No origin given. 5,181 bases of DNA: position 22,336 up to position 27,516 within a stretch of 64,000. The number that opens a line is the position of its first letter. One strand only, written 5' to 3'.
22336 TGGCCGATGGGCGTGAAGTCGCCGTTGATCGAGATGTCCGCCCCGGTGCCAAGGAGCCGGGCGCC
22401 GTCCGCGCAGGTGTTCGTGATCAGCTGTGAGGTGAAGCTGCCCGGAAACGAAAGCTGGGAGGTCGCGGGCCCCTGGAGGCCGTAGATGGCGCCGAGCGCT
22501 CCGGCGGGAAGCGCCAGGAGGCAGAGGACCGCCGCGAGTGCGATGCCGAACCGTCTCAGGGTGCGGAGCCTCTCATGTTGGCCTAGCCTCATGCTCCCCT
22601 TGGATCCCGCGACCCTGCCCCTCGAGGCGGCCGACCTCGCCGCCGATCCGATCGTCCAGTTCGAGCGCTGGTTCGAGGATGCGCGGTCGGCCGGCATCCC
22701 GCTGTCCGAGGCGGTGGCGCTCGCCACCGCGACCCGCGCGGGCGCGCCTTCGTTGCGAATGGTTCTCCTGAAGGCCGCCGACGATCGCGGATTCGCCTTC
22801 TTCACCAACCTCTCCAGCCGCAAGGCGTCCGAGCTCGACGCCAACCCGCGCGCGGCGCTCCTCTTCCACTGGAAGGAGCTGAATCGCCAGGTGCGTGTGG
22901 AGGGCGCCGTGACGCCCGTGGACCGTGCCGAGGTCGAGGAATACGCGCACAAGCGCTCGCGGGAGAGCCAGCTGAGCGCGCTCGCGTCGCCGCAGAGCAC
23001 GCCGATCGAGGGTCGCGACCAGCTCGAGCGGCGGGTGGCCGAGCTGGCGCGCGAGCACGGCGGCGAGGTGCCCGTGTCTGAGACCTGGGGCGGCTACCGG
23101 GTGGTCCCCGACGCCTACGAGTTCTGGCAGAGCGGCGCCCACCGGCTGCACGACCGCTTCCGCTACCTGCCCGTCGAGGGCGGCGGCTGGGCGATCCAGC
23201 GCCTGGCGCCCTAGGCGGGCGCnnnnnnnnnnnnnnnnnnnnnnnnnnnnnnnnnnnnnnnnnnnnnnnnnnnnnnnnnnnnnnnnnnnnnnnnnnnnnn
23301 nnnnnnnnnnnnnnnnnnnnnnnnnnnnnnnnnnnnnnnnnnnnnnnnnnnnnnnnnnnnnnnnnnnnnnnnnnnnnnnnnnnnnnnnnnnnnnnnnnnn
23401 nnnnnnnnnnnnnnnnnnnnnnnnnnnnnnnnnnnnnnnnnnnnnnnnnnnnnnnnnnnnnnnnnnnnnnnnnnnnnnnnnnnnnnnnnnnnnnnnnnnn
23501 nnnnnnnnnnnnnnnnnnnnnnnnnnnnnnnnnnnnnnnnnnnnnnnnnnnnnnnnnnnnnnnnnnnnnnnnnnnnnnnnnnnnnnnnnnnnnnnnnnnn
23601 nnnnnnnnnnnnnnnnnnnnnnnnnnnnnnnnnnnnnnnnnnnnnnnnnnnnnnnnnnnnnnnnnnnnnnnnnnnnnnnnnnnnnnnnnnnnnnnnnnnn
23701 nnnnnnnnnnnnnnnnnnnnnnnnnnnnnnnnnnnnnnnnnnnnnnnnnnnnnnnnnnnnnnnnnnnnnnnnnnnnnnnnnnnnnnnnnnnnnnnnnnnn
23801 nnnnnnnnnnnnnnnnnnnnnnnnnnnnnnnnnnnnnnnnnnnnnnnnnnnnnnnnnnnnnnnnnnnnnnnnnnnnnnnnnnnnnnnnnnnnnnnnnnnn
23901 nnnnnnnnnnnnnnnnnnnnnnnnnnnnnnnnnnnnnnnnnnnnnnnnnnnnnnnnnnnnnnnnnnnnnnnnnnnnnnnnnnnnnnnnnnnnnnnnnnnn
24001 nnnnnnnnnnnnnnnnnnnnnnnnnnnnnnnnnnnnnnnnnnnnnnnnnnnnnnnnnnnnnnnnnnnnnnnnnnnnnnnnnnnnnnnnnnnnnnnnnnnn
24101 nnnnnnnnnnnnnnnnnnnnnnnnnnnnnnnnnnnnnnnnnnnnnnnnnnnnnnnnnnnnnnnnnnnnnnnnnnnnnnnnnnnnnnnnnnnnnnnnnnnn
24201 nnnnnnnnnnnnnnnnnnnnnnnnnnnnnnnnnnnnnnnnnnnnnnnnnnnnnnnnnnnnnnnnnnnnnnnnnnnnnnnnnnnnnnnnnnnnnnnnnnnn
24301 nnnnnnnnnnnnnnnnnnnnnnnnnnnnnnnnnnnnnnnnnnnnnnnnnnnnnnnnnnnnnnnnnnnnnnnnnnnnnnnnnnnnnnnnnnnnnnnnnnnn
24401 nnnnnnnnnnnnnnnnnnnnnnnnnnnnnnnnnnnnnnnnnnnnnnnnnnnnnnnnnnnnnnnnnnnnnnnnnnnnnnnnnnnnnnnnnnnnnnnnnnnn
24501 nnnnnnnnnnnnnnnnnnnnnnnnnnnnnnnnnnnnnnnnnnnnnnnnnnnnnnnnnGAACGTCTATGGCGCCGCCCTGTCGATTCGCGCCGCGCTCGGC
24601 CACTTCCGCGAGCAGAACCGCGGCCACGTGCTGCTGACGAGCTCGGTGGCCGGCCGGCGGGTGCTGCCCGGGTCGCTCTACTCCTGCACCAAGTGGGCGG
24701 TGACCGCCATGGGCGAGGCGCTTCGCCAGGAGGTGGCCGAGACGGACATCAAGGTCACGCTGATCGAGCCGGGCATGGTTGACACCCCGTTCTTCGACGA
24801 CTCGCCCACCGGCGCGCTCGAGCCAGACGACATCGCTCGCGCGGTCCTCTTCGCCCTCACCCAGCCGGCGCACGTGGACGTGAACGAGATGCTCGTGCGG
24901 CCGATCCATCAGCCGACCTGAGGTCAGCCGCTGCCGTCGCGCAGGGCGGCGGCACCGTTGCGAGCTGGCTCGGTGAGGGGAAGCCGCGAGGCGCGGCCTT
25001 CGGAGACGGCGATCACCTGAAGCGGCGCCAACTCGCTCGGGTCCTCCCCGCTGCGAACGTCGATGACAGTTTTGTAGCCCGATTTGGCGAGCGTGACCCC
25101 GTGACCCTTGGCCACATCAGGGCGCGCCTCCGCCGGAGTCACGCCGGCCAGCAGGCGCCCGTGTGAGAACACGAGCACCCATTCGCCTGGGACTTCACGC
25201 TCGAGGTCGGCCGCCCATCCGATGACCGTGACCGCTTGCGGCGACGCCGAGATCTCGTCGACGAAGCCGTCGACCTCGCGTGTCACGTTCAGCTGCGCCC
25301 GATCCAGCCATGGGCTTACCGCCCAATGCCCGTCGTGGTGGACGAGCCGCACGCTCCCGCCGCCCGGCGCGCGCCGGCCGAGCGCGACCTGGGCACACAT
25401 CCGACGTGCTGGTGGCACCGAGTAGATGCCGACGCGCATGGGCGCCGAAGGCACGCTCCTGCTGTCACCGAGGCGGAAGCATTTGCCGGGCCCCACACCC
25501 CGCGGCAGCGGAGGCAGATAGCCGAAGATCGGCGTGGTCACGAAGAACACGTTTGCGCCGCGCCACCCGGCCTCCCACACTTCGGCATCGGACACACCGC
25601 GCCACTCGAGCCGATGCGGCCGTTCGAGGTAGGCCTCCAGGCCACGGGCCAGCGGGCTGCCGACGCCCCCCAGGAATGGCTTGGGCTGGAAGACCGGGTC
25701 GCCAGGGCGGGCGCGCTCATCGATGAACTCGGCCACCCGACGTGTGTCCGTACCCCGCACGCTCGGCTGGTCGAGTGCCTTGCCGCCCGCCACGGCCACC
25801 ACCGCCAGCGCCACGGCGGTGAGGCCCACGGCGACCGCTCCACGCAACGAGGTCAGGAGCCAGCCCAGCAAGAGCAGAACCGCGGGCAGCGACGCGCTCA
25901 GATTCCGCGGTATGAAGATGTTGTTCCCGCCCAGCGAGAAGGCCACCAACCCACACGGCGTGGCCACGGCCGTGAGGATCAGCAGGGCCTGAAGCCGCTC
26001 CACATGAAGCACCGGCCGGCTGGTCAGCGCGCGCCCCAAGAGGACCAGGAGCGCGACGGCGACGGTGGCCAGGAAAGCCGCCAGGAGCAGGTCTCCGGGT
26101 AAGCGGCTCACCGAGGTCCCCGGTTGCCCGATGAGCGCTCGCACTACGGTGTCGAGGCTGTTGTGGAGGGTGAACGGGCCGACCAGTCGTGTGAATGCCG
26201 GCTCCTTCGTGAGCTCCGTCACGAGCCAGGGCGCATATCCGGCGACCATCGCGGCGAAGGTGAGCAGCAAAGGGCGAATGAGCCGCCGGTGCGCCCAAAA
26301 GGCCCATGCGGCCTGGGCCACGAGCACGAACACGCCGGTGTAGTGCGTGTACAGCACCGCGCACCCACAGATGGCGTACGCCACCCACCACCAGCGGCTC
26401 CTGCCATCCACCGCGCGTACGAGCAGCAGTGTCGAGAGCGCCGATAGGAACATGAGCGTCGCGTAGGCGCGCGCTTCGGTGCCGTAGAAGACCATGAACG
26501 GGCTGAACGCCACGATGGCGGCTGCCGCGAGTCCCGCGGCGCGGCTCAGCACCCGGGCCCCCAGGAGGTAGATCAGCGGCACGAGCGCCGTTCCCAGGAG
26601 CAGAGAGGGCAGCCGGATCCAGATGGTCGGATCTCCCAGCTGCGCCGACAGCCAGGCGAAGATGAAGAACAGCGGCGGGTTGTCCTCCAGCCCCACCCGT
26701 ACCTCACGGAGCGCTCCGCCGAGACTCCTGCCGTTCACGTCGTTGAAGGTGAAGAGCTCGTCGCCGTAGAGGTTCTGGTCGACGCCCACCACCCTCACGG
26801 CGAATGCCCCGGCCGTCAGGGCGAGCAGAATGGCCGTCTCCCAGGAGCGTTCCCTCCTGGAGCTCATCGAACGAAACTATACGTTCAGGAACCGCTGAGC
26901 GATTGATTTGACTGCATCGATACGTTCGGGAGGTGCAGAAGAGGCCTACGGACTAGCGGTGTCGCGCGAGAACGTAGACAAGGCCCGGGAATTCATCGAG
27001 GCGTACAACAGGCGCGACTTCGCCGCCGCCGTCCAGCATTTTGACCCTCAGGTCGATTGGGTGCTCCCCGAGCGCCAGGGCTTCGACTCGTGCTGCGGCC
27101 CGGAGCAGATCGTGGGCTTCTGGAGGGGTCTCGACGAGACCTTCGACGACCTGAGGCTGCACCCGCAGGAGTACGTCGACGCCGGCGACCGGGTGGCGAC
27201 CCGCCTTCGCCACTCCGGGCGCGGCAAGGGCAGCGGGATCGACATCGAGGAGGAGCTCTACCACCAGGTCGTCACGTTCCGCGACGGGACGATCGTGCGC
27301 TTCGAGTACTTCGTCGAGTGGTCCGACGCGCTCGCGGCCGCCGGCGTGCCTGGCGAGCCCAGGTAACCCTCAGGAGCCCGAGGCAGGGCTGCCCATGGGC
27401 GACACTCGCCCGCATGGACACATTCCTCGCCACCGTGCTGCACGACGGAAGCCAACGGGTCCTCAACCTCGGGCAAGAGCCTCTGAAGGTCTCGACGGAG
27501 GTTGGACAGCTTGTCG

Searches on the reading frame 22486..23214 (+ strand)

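Call 38: search_protein_families(library=pfam, proteins=[window:22486-23214:+], max_evalue=0.00001)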
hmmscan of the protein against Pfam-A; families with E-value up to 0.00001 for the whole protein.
window:22486-23214:+ (242 aa): 2 families
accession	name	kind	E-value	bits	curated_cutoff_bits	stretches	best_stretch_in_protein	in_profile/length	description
PF01243.27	PNPOx_N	-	2.7e-23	83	28.1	1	65-187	3-116/120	Pyridoxamine 5'-phosphate oxidase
PF10590.14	PNP_phzG_C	-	4.4e-19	68.6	27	1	201-242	1-42/42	Pyridoxine 5'-phosphate oxidase C-terminal dimerisation region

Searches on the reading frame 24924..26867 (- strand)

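Call 39: search_protein_families(library=pfam, proteins=[window:24924-26867:-], max_evalue=0.00001)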
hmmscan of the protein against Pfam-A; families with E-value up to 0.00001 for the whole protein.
window:24924-26867:- (647 aa): 1 family
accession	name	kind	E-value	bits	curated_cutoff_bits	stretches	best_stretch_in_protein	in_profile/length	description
PF13231.12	PMT_2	-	2e-16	61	26.1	1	62-208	1-149/160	Dolichyl-phosphate-mannose-protein mannosyltransferase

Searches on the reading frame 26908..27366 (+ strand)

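Call 39: search_protein_families(library=pfam, proteins=[window:26908-27366:+], max_evalue=0.00001)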
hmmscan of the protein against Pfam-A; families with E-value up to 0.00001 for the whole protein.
window:26908-27366:+ (152 aa): 2 families
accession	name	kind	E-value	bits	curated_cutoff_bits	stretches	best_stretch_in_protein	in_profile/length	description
PF12680.13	SnoaL_2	-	5.7e-17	62.6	27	1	26-131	1-101/102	SnoaL-like domain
PF07366.18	SnoaL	-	3.4e-10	40.3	28.4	1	27-133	5-106/126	SnoaL-like polyketide cyclase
